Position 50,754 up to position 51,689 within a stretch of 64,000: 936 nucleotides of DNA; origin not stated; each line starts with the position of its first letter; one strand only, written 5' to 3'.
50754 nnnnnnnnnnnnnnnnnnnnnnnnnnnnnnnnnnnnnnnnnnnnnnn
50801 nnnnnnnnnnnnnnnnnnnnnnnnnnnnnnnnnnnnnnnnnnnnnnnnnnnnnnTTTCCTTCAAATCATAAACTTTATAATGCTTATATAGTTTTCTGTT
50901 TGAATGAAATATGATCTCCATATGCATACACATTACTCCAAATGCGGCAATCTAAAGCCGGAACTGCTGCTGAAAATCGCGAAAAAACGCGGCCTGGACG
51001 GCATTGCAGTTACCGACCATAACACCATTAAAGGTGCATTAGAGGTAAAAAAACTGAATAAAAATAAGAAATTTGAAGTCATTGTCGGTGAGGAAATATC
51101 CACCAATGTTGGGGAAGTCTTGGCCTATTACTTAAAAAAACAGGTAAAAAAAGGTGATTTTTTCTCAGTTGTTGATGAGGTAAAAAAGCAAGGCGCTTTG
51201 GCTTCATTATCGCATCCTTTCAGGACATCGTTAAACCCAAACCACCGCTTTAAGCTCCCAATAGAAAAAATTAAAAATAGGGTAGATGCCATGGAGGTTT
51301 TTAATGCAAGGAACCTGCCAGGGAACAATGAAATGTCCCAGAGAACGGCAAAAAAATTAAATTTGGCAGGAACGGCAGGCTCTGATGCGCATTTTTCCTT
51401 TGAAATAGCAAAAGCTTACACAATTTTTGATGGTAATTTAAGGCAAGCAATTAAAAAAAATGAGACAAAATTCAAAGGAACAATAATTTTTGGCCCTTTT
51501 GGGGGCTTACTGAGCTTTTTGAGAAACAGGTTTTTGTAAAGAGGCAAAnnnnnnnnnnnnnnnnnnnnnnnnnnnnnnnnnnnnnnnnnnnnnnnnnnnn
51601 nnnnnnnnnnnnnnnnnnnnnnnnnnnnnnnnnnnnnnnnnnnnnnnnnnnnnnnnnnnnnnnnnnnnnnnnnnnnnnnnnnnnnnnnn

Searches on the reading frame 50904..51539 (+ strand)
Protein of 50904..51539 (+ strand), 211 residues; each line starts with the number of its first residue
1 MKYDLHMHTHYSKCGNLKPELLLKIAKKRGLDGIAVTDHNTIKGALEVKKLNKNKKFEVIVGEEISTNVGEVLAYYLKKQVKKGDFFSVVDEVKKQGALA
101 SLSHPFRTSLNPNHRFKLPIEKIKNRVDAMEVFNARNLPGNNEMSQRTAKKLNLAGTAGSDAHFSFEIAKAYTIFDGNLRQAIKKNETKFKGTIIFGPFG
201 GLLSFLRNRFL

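Call 3: search_protein_families(library=pfam, proteins=[window:50904-51539:+], max_evalue=0.01)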
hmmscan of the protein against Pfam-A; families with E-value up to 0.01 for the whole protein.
window:50904-51539:+ (211 aa): 2 families
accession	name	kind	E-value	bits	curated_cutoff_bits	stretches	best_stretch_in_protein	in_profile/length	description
PF13263.12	PHP_C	-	2.3e-12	46.7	21.3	1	141-183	3-51/56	PHP-associated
PF02811.25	PHP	-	3.3e-12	47.5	26.4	1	4-68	1-66/164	PHP domain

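Call 4: search_protein_families(library=ncbifam, proteins=[window:50904-51539:+], max_evalue=0.01)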
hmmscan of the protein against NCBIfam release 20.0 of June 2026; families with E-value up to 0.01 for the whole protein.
window:50904-51539:+ (211 aa): 21 families
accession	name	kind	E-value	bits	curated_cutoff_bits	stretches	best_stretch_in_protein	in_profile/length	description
NF038032.1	CehA_McbA_metalo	domain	1.7e-23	83.5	80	1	2-168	4-184/315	CehA/McbA family metallohydrolase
NF047791.1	RNaseRnm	equivalog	1.6e-17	63.7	375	2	2-68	2-69/275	RNase RNM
NF041577.1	nside_bi_sphtase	equivalog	9.7e-15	54.5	400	2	2-69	3-69/276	3',5'-nucleoside bisphosphate phosphatase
NF045780.1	TrlF_fam_ATP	equivalog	2.1e-09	36.7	350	1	2-77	7-97/944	TrlF family AAA-like ATPase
NF041661.1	Cycl_ph_dihydrol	equivalog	4.6e-08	32.7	500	1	4-67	1-63/259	phosphoribosyl 1,2-cyclic phosphate 1,2-diphosphodiesterase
NF004225.0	PRK05672.1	subfamily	6.2e-07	27.8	939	1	4-72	8-73/1047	error-prone DNA polymerase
NF007079.0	PRK09532.1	equivalog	6.6e-07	27.9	1525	1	4-97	5-94/876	DNA polymerase III subunit alpha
NF005617.0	PRK07374.1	equivalog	9.9e-07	27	1653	1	4-74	5-76/1170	DNA polymerase III subunit alpha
TIGR00594.1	polc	superfamily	2.9e-06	25.6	434.35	1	4-71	3-71/1022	DNA polymerase III subunit alpha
TIGR01405.1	polC_Gram_pos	equivalog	4.9e-06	24.5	1043.45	1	4-67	106-170/1211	DNA polymerase III subunit alpha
NF004981.0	PRK06361.1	equivalog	6.2e-06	25.7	117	1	3-66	2-72/217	histidinol phosphate phosphatase domain-containing protein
NF005298.0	PRK06826.1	equivalog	6.8e-06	24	1260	1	4-68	7-72/1151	DNA polymerase III subunit alpha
NF004226.0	PRK05673.1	equivalog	9.9e-06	23.7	1002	1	4-70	8-75/1146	DNA polymerase III subunit alpha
NF001688.0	PRK00448.1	equivalog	2.6e-05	22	873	1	4-81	340-418/1445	PolC-type DNA polymerase III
NF006702.0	PRK09248.1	domain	0.00015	21.3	264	0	2-40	4-42/246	PHP domain-containing protein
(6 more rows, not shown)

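Call 63: search_solved_structures(query=window:50904-51539:+, max_evalue=0.001)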
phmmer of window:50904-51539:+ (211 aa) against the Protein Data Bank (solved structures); distinct sequences matched with E-value up to 0.001: 4.
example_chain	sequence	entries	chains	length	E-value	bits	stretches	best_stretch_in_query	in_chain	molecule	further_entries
7ug9_A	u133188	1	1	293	3.4e-07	33.6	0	3-67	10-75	5'-3' exoribonuclease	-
3e0f_A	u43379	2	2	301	8.2e-07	32.4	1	3-75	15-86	Putative Metal-dependent Phosphoesterase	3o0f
2anu_A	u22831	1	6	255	5e-05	26.6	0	60-139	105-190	hypothetical protein TM0559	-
9etk_A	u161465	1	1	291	0.00014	25.1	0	1-67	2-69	Metal-dependent phosphoesterases (PHP family)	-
